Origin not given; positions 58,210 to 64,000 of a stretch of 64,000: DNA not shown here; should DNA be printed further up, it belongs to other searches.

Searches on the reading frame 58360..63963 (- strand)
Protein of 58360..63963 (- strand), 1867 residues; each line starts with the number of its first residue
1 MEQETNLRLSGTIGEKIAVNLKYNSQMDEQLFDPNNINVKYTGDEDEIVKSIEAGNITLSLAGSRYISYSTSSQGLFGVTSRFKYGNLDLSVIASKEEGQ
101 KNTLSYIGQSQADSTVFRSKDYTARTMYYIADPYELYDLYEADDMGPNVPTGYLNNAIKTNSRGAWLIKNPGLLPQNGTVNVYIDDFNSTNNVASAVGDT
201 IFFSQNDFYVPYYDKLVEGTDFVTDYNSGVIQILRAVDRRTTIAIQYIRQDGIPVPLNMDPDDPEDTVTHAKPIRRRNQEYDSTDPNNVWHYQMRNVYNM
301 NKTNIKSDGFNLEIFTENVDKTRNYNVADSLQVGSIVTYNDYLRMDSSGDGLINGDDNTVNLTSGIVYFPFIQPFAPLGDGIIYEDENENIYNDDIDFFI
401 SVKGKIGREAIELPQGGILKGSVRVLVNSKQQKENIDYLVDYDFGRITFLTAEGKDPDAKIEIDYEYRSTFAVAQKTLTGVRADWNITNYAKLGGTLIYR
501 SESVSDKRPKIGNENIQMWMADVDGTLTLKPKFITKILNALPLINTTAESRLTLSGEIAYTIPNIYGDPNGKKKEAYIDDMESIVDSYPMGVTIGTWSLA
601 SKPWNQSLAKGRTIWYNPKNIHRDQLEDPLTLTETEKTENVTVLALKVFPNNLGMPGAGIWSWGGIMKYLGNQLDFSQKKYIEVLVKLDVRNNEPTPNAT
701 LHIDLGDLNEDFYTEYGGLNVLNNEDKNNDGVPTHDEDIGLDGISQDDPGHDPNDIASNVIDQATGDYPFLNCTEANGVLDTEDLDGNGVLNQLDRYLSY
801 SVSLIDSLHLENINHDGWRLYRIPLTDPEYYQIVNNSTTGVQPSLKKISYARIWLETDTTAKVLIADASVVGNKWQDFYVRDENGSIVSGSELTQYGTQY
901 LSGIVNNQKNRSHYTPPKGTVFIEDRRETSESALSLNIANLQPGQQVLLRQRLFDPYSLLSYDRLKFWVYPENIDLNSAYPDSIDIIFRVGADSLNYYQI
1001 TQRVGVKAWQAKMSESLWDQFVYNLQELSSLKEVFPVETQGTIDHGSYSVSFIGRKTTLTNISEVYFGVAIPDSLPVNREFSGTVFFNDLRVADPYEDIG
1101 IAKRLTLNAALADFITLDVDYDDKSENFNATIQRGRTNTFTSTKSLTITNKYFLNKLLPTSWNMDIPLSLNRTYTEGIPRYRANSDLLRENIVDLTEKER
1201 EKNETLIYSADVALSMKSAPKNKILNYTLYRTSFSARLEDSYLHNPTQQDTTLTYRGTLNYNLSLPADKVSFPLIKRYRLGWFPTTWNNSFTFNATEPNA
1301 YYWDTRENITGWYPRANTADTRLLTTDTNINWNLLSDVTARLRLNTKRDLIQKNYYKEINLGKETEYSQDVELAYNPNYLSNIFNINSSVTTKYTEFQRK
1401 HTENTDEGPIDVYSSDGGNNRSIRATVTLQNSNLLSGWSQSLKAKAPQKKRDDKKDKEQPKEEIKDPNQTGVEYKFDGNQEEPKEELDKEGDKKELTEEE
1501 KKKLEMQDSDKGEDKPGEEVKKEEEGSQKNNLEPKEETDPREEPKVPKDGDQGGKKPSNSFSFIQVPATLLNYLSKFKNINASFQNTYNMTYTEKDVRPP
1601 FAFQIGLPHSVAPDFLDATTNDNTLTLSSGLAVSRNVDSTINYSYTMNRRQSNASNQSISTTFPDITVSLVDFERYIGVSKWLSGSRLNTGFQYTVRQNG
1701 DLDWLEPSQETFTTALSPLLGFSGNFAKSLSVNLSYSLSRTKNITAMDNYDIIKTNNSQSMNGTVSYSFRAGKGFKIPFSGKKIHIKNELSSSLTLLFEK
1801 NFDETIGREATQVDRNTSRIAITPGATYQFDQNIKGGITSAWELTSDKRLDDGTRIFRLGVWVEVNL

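Call 14: search_protein_families(library=pfam, proteins=[window:58360-63963:-])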
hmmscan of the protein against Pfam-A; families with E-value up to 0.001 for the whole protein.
window:58360-63963:- (1867 aa): 1 family
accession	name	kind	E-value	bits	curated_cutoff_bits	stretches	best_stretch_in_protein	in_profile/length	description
PF14349.11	SprA_N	-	1.2e-08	34.8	27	1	782-1182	76-498/510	Motility related/secretion protein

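Call 51: find_encoding_contigs(protein=window:58360-63963:-, flank=10000, max_places=1)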
Protein window:58360-63963:- (1867 aa): no gene with exactly this product is on record in the collection.
